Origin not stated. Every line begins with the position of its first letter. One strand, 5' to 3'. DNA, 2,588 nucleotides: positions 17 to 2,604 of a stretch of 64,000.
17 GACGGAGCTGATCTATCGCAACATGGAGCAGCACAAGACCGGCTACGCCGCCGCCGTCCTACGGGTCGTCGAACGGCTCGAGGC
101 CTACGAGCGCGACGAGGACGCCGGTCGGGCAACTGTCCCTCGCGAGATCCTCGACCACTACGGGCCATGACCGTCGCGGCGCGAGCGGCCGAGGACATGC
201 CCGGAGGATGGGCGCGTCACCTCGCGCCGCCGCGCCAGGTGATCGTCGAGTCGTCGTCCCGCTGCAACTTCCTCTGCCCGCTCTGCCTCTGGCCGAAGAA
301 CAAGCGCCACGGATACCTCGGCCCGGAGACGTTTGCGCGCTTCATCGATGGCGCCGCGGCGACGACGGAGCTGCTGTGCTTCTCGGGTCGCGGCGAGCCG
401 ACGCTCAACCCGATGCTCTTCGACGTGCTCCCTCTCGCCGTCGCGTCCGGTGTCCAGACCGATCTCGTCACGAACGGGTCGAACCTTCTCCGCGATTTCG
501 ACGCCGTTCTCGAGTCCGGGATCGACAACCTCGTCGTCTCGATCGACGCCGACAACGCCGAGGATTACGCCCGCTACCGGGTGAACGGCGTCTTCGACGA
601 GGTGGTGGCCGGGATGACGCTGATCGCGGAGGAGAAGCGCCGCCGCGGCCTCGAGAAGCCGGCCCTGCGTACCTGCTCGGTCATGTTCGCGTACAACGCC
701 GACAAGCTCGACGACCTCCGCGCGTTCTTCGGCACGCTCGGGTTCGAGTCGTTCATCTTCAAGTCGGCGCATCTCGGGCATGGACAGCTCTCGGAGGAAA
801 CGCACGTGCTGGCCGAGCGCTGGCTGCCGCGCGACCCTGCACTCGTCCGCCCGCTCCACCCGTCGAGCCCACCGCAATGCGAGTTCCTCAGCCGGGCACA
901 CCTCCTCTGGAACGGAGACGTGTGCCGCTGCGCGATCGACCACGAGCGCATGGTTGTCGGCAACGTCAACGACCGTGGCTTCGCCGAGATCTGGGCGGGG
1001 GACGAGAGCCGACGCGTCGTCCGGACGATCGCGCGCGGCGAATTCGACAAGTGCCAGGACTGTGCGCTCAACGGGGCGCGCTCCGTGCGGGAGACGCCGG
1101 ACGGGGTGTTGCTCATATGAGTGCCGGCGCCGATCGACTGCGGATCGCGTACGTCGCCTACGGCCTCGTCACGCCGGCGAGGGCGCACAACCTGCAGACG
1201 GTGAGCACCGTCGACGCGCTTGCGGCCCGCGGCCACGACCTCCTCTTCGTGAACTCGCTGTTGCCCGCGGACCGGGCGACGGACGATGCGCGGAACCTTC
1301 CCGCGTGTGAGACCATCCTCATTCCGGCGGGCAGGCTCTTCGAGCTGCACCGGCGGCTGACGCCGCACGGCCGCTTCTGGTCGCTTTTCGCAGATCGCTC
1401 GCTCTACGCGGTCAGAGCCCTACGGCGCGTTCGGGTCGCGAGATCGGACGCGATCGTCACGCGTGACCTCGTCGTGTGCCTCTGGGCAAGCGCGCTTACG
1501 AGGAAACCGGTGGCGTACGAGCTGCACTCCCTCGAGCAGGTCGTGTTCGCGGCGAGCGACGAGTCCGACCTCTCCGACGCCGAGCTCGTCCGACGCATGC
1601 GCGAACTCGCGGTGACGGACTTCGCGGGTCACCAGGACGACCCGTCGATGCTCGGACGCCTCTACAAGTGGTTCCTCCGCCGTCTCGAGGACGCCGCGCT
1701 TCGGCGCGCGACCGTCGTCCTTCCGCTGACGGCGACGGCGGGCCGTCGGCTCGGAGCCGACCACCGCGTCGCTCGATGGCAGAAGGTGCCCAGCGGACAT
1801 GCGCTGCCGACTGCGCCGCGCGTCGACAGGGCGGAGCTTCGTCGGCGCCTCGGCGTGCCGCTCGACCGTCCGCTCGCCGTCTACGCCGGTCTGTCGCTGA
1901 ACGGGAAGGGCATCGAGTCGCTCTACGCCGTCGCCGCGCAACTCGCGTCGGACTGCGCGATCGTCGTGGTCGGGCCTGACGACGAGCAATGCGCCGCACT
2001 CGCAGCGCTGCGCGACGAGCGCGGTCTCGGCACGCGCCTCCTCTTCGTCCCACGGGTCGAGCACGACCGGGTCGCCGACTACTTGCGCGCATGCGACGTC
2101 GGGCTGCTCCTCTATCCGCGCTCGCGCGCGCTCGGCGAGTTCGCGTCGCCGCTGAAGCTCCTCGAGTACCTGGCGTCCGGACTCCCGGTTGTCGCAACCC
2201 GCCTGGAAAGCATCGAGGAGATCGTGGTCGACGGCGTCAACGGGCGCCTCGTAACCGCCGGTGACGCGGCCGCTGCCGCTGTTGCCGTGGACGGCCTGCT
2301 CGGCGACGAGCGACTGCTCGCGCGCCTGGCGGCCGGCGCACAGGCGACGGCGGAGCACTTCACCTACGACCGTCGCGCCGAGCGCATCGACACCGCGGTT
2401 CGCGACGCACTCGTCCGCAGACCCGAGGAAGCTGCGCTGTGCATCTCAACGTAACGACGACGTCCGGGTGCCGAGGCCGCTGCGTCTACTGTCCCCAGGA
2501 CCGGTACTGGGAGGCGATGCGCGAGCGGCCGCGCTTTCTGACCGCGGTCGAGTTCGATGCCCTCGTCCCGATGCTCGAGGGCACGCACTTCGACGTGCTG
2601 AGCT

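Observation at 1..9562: Translationally coupled operon combining three radical-SAM domains, three glycosyltransferases, a sulfotransferase-like domain and a UGM/HemY-like flavoenzyme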

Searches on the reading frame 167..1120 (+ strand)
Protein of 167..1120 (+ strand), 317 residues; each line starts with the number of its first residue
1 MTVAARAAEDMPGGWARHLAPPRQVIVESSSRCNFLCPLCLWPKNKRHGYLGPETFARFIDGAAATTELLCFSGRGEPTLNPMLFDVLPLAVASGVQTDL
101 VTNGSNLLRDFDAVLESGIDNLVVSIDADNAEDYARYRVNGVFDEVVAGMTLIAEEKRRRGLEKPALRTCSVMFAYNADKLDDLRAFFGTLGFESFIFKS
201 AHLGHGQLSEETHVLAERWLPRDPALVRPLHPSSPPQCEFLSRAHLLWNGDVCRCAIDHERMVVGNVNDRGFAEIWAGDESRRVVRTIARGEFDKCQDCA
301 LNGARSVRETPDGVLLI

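Call 4: search_protein_families(library=pfam, proteins=[window:167-1120:+], max_evalue=0.01)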
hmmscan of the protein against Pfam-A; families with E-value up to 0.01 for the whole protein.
window:167-1120:+ (317 aa): 2 families
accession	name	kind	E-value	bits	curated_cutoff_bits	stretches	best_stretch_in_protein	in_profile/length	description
PF13186.11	SPASM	-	1.4e-10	41.8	21.5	1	242-299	6-66/67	Iron-sulfur cluster-binding domain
PF04055.27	Radical_SAM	-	3.8e-09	37.4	29.5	1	28-158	2-141/166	Radical SAM superfamily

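Call 5: search_protein_families(library=ncbifam, proteins=[window:167-1120:+], max_evalue=0.01)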
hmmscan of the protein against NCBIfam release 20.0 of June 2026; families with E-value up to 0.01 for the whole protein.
window:167-1120:+ (317 aa): 34 families (the best 25 are shown)
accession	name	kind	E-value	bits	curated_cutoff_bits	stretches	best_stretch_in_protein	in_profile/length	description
TIGR04317.1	W_rSAM_matur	equivalog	2.5e-28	99.2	380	2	22-198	3-181/349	tungsten cofactor oxidoreductase radical SAM maturase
TIGR04311.1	rSAM_Geo_metal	subfamily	1.8e-18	66.8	400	1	22-197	2-183/423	radical SAM/SPASM family putative metalloenzyme maturase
TIGR04347.1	pseudo_SAM_Halo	equivalog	1.8e-12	47.2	525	1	25-206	40-215/390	TIGR04347 family pseudo-SAM/SPASM protein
NF045574.1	sacti_mat_StsB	exception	2e-12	46.7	625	1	30-208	103-277/466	StsB family radical SAM/SPASM domain sactipeptide maturase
TIGR03962.1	mycofact_rSAM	equivalog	2.1e-12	46.9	265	1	18-192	7-177/339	mycofactocin radical SAM maturase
TIGR04055.1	rSAM_NirJ2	equivalog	1.7e-11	44.2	500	1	30-192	7-165/326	putative heme d1 biosynthesis radical SAM protein NirJ2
TIGR04321.1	spiroSPASM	subfamily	3.3e-11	42.5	250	1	27-153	235-376/510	spiro-SPASM protein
TIGR04051.1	rSAM_NirJ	equivalog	3.1e-10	39.5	515.45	1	25-163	4-145/354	heme d1 biosynthesis radical SAM protein NirJ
NF038332.1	rSAM_rare_HxsC4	exception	3.3e-10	39.6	500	1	56-199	50-192/335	radical SAM protein HxsC4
TIGR04054.1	rSAM_NirJ1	equivalog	3.7e-10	39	650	1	25-162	38-178/387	putative heme d1 biosynthesis radical SAM protein NirJ1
NF038283.1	viperin_w_prok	equivalog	1.6e-09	37.3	180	1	31-132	10-120/281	viperin family antiviral radical SAM protein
TIGR04466.1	rSAM_BlsE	equivalog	3e-09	36.8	400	1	32-154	12-135/327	cytosylglucuronate decarboxylase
TIGR04545.1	rSAM_ahbD_hemeb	equivalog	3e-09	36.8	500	1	29-154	6-135/339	heme b synthase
TIGR02666.1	moaA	equivalog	3.5e-09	36.1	284.05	1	31-156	18-153/336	GTP 3',8-cyclase MoaA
TIGR04303.1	GeoRSP_rSAM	equivalog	9.2e-09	35.3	400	1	31-187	13-163/325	GeoRSP system radical SAM/SPASM protein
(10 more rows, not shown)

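Call 7: find_encoding_contigs(protein=window:167-1120:+, flank=10000, max_places=6)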
Protein window:167-1120:+ (317 aa): 5 contigs read that carry it; 5 places shown.
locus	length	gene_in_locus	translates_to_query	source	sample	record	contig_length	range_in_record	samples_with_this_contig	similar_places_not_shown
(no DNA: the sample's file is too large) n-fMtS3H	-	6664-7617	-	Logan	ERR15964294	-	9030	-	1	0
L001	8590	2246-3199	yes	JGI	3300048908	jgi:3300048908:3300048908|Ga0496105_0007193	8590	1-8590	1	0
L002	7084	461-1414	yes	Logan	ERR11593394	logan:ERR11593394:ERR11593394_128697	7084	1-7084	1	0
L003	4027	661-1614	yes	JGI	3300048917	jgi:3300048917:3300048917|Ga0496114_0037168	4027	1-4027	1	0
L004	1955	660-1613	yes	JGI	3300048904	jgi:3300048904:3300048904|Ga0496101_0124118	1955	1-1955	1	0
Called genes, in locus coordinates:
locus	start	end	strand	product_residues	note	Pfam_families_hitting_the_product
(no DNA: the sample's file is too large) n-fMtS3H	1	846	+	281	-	?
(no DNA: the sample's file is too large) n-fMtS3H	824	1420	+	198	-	PF07040:DUF1326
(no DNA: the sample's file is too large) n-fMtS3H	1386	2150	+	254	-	PF02596:DUF169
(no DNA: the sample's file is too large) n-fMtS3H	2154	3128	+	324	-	PF00268:Ribonuc_red_sm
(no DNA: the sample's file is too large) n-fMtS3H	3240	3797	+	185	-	PF07366:SnoaL, PF12680:SnoaL_2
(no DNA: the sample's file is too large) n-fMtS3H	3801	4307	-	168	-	-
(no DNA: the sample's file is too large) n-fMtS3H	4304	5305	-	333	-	-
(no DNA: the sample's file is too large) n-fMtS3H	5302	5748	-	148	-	PF10604:Polyketide_cyc2, PF03364:Polyketide_cyc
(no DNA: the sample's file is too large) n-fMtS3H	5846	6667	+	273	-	PF01048:PNP_UDP_1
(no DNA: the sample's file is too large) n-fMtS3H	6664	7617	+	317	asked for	PF04055:Radical_SAM, PF13186:SPASM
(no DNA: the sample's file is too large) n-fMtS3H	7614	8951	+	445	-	PF00534:Glycos_transf_1, PF13692:Glyco_trans_1_4, PF13524:Glyco_trans_1_2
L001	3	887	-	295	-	?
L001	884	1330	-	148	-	PF10604:Polyketide_cyc2, PF03364:Polyketide_cyc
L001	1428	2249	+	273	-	PF01048:PNP_UDP_1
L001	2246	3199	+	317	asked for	PF04055:Radical_SAM, PF13186:SPASM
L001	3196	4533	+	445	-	PF00534:Glycos_transf_1, PF13692:Glyco_trans_1_4, PF13524:Glyco_trans_1_2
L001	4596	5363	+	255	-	PF04055:Radical_SAM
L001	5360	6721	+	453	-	-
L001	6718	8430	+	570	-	PF13524:Glyco_trans_1_2, PF13432:TPR_16 (weak), PF07719:TPR_2 (faint)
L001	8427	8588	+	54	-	?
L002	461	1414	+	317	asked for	PF04055:Radical_SAM, PF13186:SPASM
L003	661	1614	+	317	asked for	PF04055:Radical_SAM, PF13186:SPASM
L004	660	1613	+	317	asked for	PF04055:Radical_SAM, PF13186:SPASM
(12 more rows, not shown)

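Call 12: search_protein_families(library=pfam, proteins=[L001:1428-2249:+], max_evalue=0.01)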
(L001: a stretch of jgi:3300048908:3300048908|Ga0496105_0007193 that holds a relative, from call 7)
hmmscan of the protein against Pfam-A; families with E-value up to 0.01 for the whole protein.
L001:1428-2249:+ (273 aa): 1 family
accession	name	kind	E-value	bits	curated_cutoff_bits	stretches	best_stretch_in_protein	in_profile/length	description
PF01048.26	PNP_UDP_1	-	2.7e-26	92.8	25.1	1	56-246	42-232/233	Phosphorylase superfamily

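Call 19: search_protein_families(library=ncbifam, proteins=[L001:1428-2249:+], max_evalue=0.001)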
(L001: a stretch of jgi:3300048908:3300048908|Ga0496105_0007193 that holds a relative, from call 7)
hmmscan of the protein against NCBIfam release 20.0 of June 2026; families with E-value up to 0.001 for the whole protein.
L001:1428-2249:+ (273 aa): 12 families
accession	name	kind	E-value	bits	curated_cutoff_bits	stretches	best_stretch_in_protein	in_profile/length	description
TIGR01694.1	MTAP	equivalog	2.9e-45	154.5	274.85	1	14-247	2-239/240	S-methyl-5'-thioadenosine phosphorylase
NF005876.0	PRK07823.1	equivalog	1.3e-42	145.7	306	1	10-259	4-254/267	S-methyl-5'-thioadenosine phosphorylase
NF006334.0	PRK08564.1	equivalog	4.1e-42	144.2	382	1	9-251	5-252/267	S-methyl-5'-thioadenosine phosphorylase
NF006492.0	PRK08931.1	equivalog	7.7e-35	120.7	437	1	13-255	5-253/291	S-methyl-5'-thioadenosine phosphorylase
NF005657.0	PRK07432.1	equivalog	1.8e-30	106.1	453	1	12-260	4-261/291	S-methyl-5'-thioadenosine phosphorylase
NF006599.0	PRK09136.1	equivalog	1.8e-24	86.3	223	1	14-234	4-232/247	S-methyl-5'-thioinosine phosphorylase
NF006054.0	PRK08202.1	equivalog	2e-19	70.2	218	1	77-248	97-273/274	purine-nucleoside phosphorylase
TIGR01697.1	PNPH-PUNA-XAPA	subfamily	4.4e-15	55.7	197.1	1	76-232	72-232/247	inosine/guanosine/xanthosine phosphorylase family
TIGR01698.1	PUNP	equivalog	5.8e-12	45.6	302.6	1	74-212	70-210/245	purine-nucleoside phosphorylase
TIGR01700.1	PNPH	equivalog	1.1e-10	41.4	293.35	1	81-244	77-246/249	purine nucleoside phosphorylase I, inosine and guanosine-specific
TIGR01699.1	XAPA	equivalog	1.1e-06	28.4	370.9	1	78-207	74-208/248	xanthosine phosphorylase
TIGR03468.1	HpnG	hypoth_equivalog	6.9e-05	22.5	187.1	1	69-116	28-75/212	hopanoid-associated phosphorylase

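Call 51: search_solved_structures(query=window:167-1120:+, max_evalue=0.01)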
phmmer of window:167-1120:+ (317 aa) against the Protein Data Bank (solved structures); distinct sequences matched with E-value up to 0.01: 5.
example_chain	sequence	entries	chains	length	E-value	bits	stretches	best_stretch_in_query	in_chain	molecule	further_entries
6c8v_A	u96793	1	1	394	3.3e-08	36.3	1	21-133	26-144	Coenzyme PQQ synthesis protein E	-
7vob_C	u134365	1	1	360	1.2e-06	31.2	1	13-153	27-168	Cytosylglucuronate decarboxylase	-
7voc_C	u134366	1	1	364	1.2e-06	31.2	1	13-153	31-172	Cytosylglucuronate decarboxylase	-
4m7t_A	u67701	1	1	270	1.1e-05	28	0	249-300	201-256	BtrN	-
4m7s_A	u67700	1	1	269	1.2e-05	27.9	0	249-300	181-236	BtrN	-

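Call 67: search_protein_families(library=padloc, proteins=[L001:1428-2249:+, window:167-1120:+], max_evalue=0.001)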
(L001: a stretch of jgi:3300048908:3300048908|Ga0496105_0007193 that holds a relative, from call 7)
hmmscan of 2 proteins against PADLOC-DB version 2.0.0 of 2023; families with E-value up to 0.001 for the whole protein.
L001:1428-2249:+ (273 aa): 0 families

window:167-1120:+ (317 aa): 3 families
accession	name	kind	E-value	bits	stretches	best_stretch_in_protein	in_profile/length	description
PDLC02903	pVip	-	3.7e-12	44.3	1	31-132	8-106/257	Viperins not associated with kinases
PDLC02904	pVip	-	3.1e-10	38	1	32-131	12-112/262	Viperins associated with kinases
PDLC02905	pVip-kinase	-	0.00036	17.9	1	62-133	228-298/474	Viperin-kinase fusion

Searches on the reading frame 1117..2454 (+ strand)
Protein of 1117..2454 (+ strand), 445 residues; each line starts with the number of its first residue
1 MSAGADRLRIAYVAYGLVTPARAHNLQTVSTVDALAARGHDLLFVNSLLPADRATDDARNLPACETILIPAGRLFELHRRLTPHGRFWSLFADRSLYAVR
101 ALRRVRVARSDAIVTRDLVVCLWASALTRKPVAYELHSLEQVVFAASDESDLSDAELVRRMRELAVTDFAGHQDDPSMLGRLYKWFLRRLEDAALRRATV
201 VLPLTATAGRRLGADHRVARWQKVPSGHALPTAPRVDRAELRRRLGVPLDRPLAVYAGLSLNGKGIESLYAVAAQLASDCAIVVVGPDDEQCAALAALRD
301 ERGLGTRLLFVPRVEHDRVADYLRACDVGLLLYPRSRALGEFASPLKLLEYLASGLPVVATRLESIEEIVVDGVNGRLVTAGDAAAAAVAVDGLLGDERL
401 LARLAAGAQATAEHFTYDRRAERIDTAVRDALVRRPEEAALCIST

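Call 4: search_protein_families(library=pfam, proteins=[window:1117-2454:+], max_evalue=0.01)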
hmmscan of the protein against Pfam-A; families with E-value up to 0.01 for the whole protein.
window:1117-2454:+ (445 aa): 4 families
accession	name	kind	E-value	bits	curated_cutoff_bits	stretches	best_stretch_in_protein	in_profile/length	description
PF00534.26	Glycos_transf_1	-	1.3e-20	74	26.4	1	237-409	1-170/172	Glycosyl transferases group 1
PF13692.12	Glyco_trans_1_4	-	3.2e-20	73.3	27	1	254-397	4-142/142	Glycosyl transferases group 1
PF13524.12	Glyco_trans_1_2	-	7.3e-10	39.4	25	1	301-424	27-142/144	Glycosyl transferase-like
PF13439.12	Glyco_transf_4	-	0.00014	22.3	28.5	1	30-220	10-156/170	Glycosyltransferase Family 4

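Call 5: search_protein_families(library=ncbifam, proteins=[window:1117-2454:+], max_evalue=0.01)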
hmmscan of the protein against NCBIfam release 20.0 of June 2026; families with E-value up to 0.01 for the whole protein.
window:1117-2454:+ (445 aa): 19 families
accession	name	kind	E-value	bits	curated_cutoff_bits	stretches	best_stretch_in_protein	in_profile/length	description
TIGR04063.1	stp3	hypoth_equivalog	1.3e-17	63.7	442.05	1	238-410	201-373/397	TIGR04063 family PEP-CTERM/XrtA system glycosyltransferase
TIGR03449.1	mycothiol_MshA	equivalog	6.9e-17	61.4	462.5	1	223-432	192-404/406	D-inositol-3-phosphate glycosyltransferase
NF007640.0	PRK10307.1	subfamily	3.2e-13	49.4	276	1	229-415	207-390/411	WcaI family glycosyltransferase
NF047684.1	TeichurnBiosyTuaC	equivalog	5.5e-13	48.6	550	1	234-396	202-353/391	teichuronic acid biosynthesis protein TuaC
NF053787.1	GlcN_PG_synth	equivalog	7.7e-12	44.7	480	1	233-423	179-351/361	N-acetylglucosaminyl phosphatidylglycerol synthase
TIGR03999.1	thiol_BshA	equivalog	3.4e-11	42.7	273.7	1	278-421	228-363/375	N-acetyl-alpha-D-glucosaminyl L-malate synthase BshA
TIGR03088.1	stp2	hypoth_equivalog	3.8e-11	42.6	409.05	1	274-420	224-362/374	TIGR03088 family PEP-CTERM/XrtA system glycosyltransferase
NF041876.1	EPS_EpsE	equivalog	9.7e-11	41.5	400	1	264-423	227-388/389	exopolysaccharide biosynthesis GT4 family glycosyltransferase EpsE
TIGR02149.1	glgA_Coryne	subfamily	1.5e-09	37.4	302.4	1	235-423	188-382/391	glycogen synthase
NF047676.1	TeichurnBiosyTuaH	equivalog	2.6e-09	36.5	550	1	273-374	235-332/384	teichuronic acid biosynthesis protein TuaH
TIGR04007.1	wcaI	equivalog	2e-06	26.7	800.45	1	236-361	216-338/407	colanic acid biosynthesis glycosyltransferase WcaI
NF047880.1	glyco_SdgA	exception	3.6e-05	22.5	800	1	346-418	404-477/488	serine-aspartate repeat adhesin O-glycosyltransferase SdgA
TIGR02472.1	sucr_P_syn_N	equivalog_domain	5.6e-05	22.1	576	1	346-422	355-432/439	sucrose-phosphate synthase, putative, glycosyltransferase domain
TIGR04157.1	glyco_rSAM_CFB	subfamily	0.00032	19.8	400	1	235-381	211-350/406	TIGR04157 family glycosyltransferase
TIGR04047.1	MSMEG_0565_glyc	hypoth_equivalog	0.0015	17.7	259.85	1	346-423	291-366/373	MSMEG_0565 family glycosyltransferase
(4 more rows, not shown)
